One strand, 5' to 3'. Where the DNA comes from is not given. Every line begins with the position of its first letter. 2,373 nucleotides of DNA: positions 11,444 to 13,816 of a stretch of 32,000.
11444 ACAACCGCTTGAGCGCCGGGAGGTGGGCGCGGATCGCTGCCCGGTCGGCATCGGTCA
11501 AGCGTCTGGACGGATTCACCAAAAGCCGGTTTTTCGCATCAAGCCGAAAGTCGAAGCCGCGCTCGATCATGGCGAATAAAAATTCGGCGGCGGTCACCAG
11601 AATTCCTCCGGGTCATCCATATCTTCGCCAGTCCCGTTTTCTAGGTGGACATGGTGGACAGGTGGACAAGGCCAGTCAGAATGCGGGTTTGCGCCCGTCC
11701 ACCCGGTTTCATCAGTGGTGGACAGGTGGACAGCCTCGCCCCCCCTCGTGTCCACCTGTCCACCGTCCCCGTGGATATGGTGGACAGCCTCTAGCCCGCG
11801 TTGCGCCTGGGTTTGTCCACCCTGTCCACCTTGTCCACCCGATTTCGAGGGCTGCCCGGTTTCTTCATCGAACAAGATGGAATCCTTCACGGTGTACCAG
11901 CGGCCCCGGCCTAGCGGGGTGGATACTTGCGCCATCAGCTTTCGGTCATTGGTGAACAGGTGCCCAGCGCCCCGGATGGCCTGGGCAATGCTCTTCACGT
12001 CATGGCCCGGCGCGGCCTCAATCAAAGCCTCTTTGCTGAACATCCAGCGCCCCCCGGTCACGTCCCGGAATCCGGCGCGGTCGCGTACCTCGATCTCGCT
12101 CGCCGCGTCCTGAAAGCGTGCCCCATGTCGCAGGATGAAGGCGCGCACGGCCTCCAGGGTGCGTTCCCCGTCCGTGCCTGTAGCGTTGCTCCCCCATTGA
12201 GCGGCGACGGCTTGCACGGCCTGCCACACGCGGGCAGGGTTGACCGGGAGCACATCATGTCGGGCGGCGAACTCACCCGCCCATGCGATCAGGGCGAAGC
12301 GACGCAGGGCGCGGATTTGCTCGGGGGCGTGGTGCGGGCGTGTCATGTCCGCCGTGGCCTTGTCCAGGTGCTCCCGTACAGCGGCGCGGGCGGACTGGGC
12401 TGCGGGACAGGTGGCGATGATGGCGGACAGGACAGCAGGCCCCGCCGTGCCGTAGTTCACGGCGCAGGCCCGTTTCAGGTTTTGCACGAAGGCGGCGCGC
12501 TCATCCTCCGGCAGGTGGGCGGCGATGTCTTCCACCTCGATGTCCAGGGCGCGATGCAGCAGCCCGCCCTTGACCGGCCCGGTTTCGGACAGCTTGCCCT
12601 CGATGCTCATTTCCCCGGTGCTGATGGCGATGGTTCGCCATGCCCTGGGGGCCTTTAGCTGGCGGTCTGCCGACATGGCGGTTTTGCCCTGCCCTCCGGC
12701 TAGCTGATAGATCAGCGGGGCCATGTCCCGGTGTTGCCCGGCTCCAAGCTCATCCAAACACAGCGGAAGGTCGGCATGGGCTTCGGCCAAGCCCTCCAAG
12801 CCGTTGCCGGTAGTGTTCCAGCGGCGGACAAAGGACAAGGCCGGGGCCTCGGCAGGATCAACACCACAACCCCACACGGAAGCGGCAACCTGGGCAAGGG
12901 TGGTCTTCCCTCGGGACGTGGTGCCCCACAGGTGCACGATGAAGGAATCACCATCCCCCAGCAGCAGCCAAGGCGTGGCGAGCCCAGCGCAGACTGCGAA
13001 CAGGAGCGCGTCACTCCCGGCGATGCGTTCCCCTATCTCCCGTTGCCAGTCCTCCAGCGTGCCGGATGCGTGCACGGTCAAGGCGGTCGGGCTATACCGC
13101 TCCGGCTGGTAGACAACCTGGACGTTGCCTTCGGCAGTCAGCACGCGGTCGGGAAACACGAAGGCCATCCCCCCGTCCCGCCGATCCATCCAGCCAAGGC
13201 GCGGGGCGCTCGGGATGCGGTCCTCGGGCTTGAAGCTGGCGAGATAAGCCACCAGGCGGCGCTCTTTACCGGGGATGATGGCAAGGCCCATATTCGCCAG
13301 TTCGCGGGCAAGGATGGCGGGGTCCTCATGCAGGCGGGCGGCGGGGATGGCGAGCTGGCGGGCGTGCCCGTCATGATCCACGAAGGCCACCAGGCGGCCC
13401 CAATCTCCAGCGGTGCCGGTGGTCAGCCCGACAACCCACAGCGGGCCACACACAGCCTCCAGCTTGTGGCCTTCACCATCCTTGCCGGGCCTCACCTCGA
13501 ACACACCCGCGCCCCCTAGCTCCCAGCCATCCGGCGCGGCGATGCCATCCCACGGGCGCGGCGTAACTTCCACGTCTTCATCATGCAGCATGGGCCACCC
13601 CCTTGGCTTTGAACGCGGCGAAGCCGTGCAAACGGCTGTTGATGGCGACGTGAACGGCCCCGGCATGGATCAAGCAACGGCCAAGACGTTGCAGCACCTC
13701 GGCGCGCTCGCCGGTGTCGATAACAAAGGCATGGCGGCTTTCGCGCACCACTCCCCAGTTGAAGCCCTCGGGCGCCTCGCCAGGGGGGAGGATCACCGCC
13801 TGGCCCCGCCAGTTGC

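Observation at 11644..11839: Dyad-symmetric array of 12 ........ octamers: a candidate replication origin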

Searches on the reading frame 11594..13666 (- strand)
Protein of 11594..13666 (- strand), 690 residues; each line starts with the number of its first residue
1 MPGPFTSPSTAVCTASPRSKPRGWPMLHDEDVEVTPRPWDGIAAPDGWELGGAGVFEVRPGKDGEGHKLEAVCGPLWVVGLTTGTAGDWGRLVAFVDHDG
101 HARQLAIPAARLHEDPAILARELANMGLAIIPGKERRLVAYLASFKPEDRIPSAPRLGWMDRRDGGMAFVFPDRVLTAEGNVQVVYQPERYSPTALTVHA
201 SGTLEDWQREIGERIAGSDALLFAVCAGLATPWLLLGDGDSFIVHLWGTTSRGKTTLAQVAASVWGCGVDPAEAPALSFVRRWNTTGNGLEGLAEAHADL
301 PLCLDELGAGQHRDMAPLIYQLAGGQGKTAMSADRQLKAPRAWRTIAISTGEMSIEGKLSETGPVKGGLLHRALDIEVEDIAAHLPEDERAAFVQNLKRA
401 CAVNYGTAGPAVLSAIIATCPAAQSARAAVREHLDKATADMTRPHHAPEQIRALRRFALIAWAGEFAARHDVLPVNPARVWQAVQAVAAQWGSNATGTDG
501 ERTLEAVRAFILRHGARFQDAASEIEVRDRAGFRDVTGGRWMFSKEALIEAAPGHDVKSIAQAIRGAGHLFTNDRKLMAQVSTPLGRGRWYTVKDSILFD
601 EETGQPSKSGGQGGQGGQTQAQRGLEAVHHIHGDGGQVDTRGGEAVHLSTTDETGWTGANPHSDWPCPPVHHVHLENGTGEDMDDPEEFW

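Call 7: search_protein_families(library=pfam, proteins=[window:11594-13666:-], max_evalue=0.01)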
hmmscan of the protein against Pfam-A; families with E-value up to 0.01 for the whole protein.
window:11594-13666:- (690 aa): 1 family
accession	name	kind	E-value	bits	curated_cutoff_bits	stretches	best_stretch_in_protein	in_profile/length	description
PF06048.17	DUF927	-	2.8e-60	204.8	22.6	1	53-340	6-282/284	Domain of unknown function (DUF927)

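Call 10: search_solved_structures(query=window:11594-13666:-, max_evalue=1, show_alignments=1)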
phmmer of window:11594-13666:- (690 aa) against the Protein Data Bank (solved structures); distinct sequences matched with E-value up to 1: 2.
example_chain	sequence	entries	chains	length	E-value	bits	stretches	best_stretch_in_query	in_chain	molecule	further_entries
5dgk_A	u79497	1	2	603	2.8e-17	65.9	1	197-417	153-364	Active helicase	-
8tch_A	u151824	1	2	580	2.6e-15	59.4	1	105-373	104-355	Pathogenicity island protein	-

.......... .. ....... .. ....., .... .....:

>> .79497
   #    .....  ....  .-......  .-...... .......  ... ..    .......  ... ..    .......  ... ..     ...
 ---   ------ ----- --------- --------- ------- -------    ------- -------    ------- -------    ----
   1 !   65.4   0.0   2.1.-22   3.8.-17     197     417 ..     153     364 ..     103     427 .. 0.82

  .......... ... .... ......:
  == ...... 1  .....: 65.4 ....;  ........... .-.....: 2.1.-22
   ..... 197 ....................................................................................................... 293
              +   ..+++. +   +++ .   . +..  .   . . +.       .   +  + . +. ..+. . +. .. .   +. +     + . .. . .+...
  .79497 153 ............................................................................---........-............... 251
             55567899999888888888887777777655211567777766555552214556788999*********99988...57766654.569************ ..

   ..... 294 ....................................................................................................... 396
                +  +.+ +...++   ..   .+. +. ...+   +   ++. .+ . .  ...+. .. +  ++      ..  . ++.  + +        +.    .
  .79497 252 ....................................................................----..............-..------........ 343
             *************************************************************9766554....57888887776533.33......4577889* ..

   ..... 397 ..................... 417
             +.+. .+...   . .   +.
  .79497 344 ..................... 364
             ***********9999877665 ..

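Call 11: find_homologous_proteins(query=window:11594-13666:-, max_evalue=1e-10)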
Query window:11594-13666:- (690 aa): 236 proteins with E <= 1e-10 among 8000 candidates; the best 120 are listed.
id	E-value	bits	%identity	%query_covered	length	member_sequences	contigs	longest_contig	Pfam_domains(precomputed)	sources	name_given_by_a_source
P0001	0.0e+0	1530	100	96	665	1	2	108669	PF06048.18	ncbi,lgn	ncbi:MAG: DUF927 domain-containing protein [Pseudomonadota bacterium]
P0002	0.0e+0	1323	89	96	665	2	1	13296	PF06048.18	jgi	-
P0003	0.0e+0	1163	80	96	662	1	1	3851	PF06048.18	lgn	-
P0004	0.0e+0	1146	79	96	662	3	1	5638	PF06048.18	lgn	-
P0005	0.0e+0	1056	76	92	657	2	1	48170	PF06048.18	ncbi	ncbi:MAG: DUF927 domain-containing protein [Pseudomonadota bacterium]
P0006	0.0e+0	1053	74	92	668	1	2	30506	PF06048.18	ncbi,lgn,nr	ncbi:MAG: DUF927 domain-containing protein [Halothiobacillaceae bacterium]|nr:DUF927 domain-containi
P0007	0.0e+0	1014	68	95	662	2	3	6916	PF06048.18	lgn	-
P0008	1.4e-295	1001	68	96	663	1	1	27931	PF06048.18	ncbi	-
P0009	2.3e-292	990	67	96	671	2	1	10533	PF06048.18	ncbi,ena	-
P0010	2.2e-287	974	69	94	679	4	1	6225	PF06048.18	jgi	-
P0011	3.9e-284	963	66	96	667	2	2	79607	PF06048.18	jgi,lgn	jgi:hypothetical protein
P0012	9.0e-283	958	67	96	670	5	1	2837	PF06048.18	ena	-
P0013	4.5e-281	953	66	96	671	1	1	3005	PF06048.18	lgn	-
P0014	1.9e-275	934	65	95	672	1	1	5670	PF06048.18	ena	-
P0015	2.8e-275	934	65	96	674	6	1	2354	PF06048.18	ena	-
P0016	7.4e-274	929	66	92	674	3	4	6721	PF06048.18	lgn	-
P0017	3.1e-262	891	65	92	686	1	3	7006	PF06048.18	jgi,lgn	-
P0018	2.5e-240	818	71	74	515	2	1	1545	PF06048.18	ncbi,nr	ncbi:MAG: DUF927 domain-containing protein, partial [Betaproteobacteria bacterium]|nr:DUF927 domain-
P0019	3.2e-193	662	55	82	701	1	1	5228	PF06048.18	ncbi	ncbi:MAG: DUF927 domain-containing protein [Halothiobacillaceae bacterium]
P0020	3.0e-189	649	49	94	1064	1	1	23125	PF06048.18,PF08707.17,PF13362.13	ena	-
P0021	3.3e-187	643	51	86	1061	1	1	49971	PF06048.18,PF08707.17,PF13362.13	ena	-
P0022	6.2e-187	642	51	83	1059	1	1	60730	PF06048.18,PF08707.17,PF13362.13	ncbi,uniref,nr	ncbi:DUF927 domain-containing protein [Marichromatium bheemlicum]|uniref:DUF927 domain-containing pr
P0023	1.0e-185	638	48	91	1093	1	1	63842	PF06048.18,PF08707.17,PF13362.13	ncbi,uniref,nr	ncbi:DUF927 domain-containing protein [Thiocystis violacea]|uniref:DUF927 domain-containing protein 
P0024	3.7e-184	632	52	86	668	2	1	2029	PF06048.18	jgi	-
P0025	8.9e-183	628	48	93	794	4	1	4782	PF06048.18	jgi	jgi:uncharacterized protein (DUF927 family)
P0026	5.6e-182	625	51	82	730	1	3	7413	PF06048.18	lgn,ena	-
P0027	2.3e-181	623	53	81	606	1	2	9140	PF06048.18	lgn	-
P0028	3.3e-180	619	53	81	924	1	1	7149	PF06048.18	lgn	-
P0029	3.8e-180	619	48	95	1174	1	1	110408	PF06048.18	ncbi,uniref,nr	ncbi:hypothetical protein CCR95_20895 [Thiocystis minor]|uniref:DUF927 domain-containing protein n=1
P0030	1.1e-179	618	51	85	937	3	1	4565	PF06048.18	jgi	jgi:uncharacterized protein (DUF927 family)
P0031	1.6e-178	614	51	83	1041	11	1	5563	PF06048.18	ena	-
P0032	1.6e-178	614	49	87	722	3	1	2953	PF06048.18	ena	-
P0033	4.2e-177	609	52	81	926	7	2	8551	PF06048.18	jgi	jgi:uncharacterized protein (DUF927 family)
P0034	6.8e-177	608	50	81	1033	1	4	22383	PF06048.18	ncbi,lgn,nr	ncbi:MAG: DUF927 domain-containing protein [Chromatiaceae bacterium]|nr:DUF927 domain-containing pro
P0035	6.9e-176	605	51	81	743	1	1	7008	PF06048.18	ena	-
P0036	8.5e-176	605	48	94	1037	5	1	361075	PF06048.18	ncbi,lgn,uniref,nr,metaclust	ncbi:DUF927 domain-containing protein [Thiocapsa marina]|uniref:DUF927 domain-containing protein n=1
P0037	2.0e-175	604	50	87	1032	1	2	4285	PF06048.18,PF19898.5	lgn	-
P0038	2.8e-175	603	47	91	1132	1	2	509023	PF06048.18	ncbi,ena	-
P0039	3.9e-175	603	49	85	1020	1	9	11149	PF06048.18,PF01807.26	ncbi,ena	-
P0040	5.7e-175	602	49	86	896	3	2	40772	PF06048.18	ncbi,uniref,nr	ncbi:DUF927 domain-containing protein [uncultured Thiodictyon sp.]|uniref:DUF927 domain-containing p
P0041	2.2e-170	587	49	80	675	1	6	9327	PF06048.18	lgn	-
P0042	1.2e-169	585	71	52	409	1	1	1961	PF06048.18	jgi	-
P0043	4.8e-165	569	50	85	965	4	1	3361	PF06048.18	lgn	-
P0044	6.9e-161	556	48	82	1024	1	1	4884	PF06048.18,PF01807.26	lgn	-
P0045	9.9e-147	509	51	69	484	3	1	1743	PF06048.18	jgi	jgi:uncharacterized protein (DUF927 family)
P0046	2.3e-145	504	45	84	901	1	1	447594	PF06048.18,PF13662.13,PF13362.13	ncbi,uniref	ncbi:DUF927 domain-containing protein [Thiohalorhabdus methylotrophus]|uniref:DUF927 domain-containi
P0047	9.8e-145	502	45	83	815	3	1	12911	PF06048.18,PF13662.13,PF18662.8,PF13362.13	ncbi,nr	ncbi:DUF927 domain-containing protein [Halorhodospira neutriphila]|nr:DUF927 domain-containing prote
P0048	8.7e-143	496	50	68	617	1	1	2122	PF06048.18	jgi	jgi:putative DNA primase/helicase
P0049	2.0e-138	481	43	81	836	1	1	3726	PF06048.18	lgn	-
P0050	2.0e-127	445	43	82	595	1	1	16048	PF06048.18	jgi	jgi:putative DNA primase/helicase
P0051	6.8e-126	440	41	82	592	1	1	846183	PF06048.18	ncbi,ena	-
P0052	1.4e-125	439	41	82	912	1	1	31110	PF06048.18,PF13362.13,PF23639.2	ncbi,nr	ncbi:MAG: DUF927 domain-containing protein [Magnetococcales bacterium]|nr:DUF927 domain-containing p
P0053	1.6e-124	435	42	81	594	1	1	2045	PF06048.18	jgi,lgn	jgi:uncharacterized protein (DUF927 family)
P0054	5.8e-123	430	42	82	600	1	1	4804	PF06048.18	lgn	-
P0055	2.5e-120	421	40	82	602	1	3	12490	PF06048.18,PF18662.8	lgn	-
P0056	9.4e-120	420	41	81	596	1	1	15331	PF06048.18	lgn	-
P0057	1.3e-119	419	39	87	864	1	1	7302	PF06048.18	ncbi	-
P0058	2.4e-119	418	43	81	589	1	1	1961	PF06048.18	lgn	-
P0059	1.5e-117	412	40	81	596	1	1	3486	PF06048.18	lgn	-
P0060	2.6e-116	408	39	86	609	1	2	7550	PF06048.18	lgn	-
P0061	9.5e-116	406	42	85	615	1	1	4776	PF06048.18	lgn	-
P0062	1.2e-114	403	39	82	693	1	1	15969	PF06048.18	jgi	jgi:uncharacterized protein (DUF927 family)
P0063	2.6e-114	402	48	60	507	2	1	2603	PF06048.18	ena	-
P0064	2.7e-114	402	40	86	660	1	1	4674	PF06048.18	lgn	-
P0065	3.8e-114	401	41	81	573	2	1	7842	PF06048.18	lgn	-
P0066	5.7e-114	400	38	82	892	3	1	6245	PF06048.18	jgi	jgi:putative DNA primase/helicase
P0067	1.8e-113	399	40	84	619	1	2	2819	PF06048.18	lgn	-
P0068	8.4e-113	397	42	81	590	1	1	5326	PF06048.18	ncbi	-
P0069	2.8e-112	395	40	82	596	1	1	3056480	PF06048.18,PF18662.8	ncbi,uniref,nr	ncbi:DUF927 domain-containing protein [Thiohalobacter thiocyanaticus]|uniref:DUF927 domain-containin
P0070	7.4e-112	393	39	83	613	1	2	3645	PF06048.18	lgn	-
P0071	8.4e-112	393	50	59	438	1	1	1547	PF06048.18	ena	-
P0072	1.9e-111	392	59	44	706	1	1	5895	PF06048.18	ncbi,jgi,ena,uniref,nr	ncbi:DUF927 domain-containing protein [uncultured Thiocystis sp.]|jgi:hypothetical protein|uniref:DU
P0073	2.6e-110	388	39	85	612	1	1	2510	PF06048.18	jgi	-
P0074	4.1e-110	388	38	84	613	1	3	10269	PF06048.18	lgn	-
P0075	5.7e-110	387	38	81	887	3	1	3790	PF06048.18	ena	-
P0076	1.4e-109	386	40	81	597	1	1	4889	PF06048.18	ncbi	-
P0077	2.0e-107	379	39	83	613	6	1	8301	PF06048.18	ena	-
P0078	4.5e-107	378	38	81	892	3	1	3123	PF06048.18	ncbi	-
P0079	1.1e-106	376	42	81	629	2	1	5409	PF06048.18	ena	-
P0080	3.5e-106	375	37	85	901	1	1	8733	PF06048.18,PF13362.13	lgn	-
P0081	3.6e-105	371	38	83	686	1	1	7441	PF06048.18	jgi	jgi:uncharacterized protein (DUF927 family)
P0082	4.0e-105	371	40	80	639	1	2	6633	PF06048.18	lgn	-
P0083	7.6e-105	370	40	80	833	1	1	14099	PF06048.18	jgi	jgi:uncharacterized protein (DUF927 family)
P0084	3.3e-104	368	38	82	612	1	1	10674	PF06048.18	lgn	-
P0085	6.3e-104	367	38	83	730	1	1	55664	PF06048.18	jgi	jgi:uncharacterized protein (DUF927 family)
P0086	9.0e-104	367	39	84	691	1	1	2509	PF06048.18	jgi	jgi:hypothetical protein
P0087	9.2e-104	367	38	83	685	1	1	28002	PF06048.18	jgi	jgi:uncharacterized protein (DUF927 family)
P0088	1.7e-103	366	39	82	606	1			PF06048.18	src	-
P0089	2.9e-103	365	39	81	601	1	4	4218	PF06048.18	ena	-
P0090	5.1e-103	364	39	80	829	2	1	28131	PF06048.18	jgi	jgi:uncharacterized protein (DUF927 family)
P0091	5.1e-103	364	39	82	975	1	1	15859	PF06048.18,PF13362.13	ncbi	-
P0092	2.2e-102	362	37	83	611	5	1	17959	PF06048.18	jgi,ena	-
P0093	2.2e-102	362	42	74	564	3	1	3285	PF06048.18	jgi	jgi:uncharacterized protein (DUF927 family)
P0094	5.1e-102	361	37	83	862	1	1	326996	PF06048.18,PF13155.13,PF01751.29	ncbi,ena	-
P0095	9.1e-102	360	40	80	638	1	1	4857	PF06048.18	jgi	jgi:putative DNA primase/helicase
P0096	1.1e-101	360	40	80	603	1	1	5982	PF06048.18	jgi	jgi:putative DNA primase/helicase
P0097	2.2e-101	359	38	82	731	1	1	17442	PF06048.18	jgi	jgi:putative DNA primase/helicase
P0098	1.0e-100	357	40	76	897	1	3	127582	PF06048.18,PF09250.17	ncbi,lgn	-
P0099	2.0e-100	356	41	82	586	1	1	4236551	PF06048.18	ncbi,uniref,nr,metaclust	ncbi:DUF927 domain-containing protein [Deferrisoma camini]|uniref:DUF927 domain-containing protein n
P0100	4.3e-100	355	39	82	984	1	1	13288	PF06048.18,PF13362.13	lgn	-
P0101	1.0e-99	353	40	75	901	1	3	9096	PF06048.18,PF09250.17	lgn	-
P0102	1.2e-99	353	36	81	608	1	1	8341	PF06048.18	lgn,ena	-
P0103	1.3e-99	353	40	74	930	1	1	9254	PF06048.18,PF13662.13,PF13362.13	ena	-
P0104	1.7e-99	353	41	81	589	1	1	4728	PF06048.18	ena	-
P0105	3.0e-99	352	37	81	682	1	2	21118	PF06048.18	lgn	-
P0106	2.6e-98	349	37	80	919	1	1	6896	PF06048.18,PF08273.18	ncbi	-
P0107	3.7e-98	348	39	80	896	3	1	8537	PF06048.18,PF09250.17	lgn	-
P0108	1.6e-97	346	40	74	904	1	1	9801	PF06048.18,PF09250.17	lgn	-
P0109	4.9e-97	344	39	72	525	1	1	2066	PF06048.18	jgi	jgi:uncharacterized protein (DUF927 family)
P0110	9.6e-97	344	36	84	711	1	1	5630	PF06048.18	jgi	jgi:uncharacterized protein (DUF927 family)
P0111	1.1e-96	343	40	76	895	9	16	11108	PF06048.18,PF09250.17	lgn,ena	-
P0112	4.9e-96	341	39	81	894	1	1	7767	PF06048.18,PF09250.17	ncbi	-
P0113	5.0e-96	341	39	74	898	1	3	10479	PF06048.18,PF09250.17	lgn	-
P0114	8.5e-96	340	40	72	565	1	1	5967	PF06048.18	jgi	jgi:putative DNA primase/helicase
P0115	8.7e-96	340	39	81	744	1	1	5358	PF06048.18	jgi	jgi:uncharacterized protein (DUF927 family)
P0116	1.2e-95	340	36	84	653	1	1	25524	PF06048.18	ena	-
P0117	1.4e-95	340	38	81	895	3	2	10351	PF06048.18,PF09250.17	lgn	-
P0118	5.2e-95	338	36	81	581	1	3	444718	PF06048.18,PF18662.8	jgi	jgi:putative DNA primase/helicase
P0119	7.3e-95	337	38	79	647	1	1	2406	PF06048.18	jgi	jgi:putative DNA primase/helicase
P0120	1.4e-94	336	39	75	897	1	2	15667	PF06048.18,PF09250.17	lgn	-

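Call 15: find_related_loci(query=A1, collection=genome_contigs, flank=6000)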
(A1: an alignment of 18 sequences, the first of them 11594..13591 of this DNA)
Query A1 (665 aa) in genome_contigs; peptide patterns used: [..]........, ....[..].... (x = any residue, [..] = any of these).
30 stretches matched a pattern; 13 encode a relative of the query (tblastn E <= 1e-3); 13 distinct loci.
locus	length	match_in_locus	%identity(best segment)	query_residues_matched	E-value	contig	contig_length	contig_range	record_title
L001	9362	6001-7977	86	1-659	0e+0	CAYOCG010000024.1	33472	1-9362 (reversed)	MAG TPA_asm: uncultured Halothiobacillus sp. isolate SRP290908_co1_134 genome assembly, contig: NODE_1507_length_33472_c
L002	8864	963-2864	74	16-652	0e+0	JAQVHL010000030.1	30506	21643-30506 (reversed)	MAG: Halothiobacillaceae bacterium isolate STE_204 NODE_2984_length_30506_cov_10.388262_Sandtown_E, whole genome shotgun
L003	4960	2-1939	69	14-664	0e+0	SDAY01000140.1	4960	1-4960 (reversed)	MAG: Halothiobacillaceae bacterium isolate MAG_Cluster_1 NODE_2603_length_4960_cov_15.2895, whole genome shotgun sequenc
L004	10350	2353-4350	67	2-663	0e+0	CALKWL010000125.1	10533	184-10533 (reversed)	MAG TPA_asm: uncultured Gammaproteobacteria bacterium isolate SRR6007445_bin.51_CONCOCT_v1.1_MAG genome assembly, contig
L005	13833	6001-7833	66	4-613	0e+0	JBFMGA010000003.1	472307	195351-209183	MAG: Pseudomonadota bacterium isolate MAG285 MAG285_3, whole genome shotgun sequence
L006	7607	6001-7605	69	3-536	0e+0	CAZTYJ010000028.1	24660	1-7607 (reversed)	MAG TPA_asm: uncultured Halothiobacillus sp. isolate binchicken_co37_13 genome assembly, contig: NODE_935_length_24660_c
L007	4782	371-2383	48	19-663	0e+0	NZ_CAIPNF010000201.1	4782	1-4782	MAG: uncultured Thiocystis sp. isolate Loclat_bin-17750, whole genome shotgun sequence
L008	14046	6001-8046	48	4-655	0e+0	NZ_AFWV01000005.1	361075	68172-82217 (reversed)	Thiocapsa marina 5811 ctg471, whole genome shotgun sequence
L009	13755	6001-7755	51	11-580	1e-180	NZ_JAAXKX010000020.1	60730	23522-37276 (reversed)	Marichromatium bheemlicum strain DSM 18632 assembly_contig_20, whole genome shotgun sequence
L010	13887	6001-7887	48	11-612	3e-177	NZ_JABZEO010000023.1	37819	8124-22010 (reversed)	Allochromatium humboldtianum strain DSM 21881 assembly_contig_23, whole genome shotgun sequence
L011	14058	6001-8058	49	8-664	4e-180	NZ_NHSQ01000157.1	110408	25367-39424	Thiocystis minor strain DSM 178 scaffold0157, whole genome shotgun sequence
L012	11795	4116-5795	39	21-576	1e-105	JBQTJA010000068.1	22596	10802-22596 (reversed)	MAG: Nitrospiraceae bacterium isolate SAW245 c_000000036386, whole genome shotgun sequence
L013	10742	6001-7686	39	22-585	1e-105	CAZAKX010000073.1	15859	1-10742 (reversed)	MAG TPA_asm: uncultured Nitrospira sp. isolate SRP237561_co1_244 genome assembly, contig: NODE_6463_length_15859_cov_37.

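Call 16: find_related_loci(query=A1, collection=metagenome_contigs, flank=6000)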
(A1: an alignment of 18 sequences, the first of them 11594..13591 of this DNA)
Query A1 (665 aa) in metagenome_contigs; peptide patterns used: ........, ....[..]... (x = any residue, [..] = any of these).
194 stretches matched a pattern; 7 encode a relative of the query (tblastn E <= 1e-3); 7 distinct loci.
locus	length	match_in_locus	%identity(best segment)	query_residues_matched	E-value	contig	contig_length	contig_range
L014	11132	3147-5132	68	1-664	0e+0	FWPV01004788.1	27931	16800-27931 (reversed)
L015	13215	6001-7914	49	4-622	0e+0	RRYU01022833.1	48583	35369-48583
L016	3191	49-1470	49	151-603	8e-133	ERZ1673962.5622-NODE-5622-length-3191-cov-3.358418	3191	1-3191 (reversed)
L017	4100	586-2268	39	22-573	9e-105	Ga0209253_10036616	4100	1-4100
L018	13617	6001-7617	40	50-576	3e-100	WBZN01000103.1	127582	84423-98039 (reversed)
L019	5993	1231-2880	40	50-580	3e-96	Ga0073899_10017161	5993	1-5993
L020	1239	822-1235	70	2-139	4e-60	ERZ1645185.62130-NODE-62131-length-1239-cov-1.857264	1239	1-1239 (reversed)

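Call 25: find_encoding_contigs(protein=P0033, flank=4000, max_places=2)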
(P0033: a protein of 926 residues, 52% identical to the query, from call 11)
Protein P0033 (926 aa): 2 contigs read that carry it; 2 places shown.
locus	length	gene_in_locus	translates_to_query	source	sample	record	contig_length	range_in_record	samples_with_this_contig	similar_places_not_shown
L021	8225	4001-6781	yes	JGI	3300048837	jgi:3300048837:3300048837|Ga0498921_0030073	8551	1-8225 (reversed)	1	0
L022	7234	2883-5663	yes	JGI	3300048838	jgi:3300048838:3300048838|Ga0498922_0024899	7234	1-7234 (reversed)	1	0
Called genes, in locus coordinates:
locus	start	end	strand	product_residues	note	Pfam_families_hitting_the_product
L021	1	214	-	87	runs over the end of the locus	-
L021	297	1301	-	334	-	PF01207:Dus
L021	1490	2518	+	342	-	PF00589:Phage_integrase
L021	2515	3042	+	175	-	-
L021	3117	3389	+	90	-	-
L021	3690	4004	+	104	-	-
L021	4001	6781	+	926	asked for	PF06048:DUF927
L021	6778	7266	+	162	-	-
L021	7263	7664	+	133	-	-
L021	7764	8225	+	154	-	?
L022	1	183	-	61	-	?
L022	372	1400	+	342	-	PF00589:Phage_integrase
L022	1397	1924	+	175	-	-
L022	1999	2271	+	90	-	-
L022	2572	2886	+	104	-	-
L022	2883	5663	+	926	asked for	PF06048:DUF927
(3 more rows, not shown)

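Call 26: find_encoding_contigs(protein=P0027, flank=4000, max_places=2)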
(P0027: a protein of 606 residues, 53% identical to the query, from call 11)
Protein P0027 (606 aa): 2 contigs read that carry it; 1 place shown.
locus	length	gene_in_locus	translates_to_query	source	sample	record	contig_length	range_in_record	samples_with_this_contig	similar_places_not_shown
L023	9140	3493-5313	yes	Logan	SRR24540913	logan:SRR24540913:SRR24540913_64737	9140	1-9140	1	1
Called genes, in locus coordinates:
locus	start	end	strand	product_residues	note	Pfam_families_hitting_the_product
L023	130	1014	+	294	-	PF00589:Phage_integrase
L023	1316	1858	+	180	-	-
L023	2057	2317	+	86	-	-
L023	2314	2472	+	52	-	-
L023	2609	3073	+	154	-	-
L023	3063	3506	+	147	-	-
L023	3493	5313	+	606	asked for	PF06048:DUF927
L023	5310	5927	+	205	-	-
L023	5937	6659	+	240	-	-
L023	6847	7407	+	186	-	-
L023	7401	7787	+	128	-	-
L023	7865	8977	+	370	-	PF25209:Phage_capsid_4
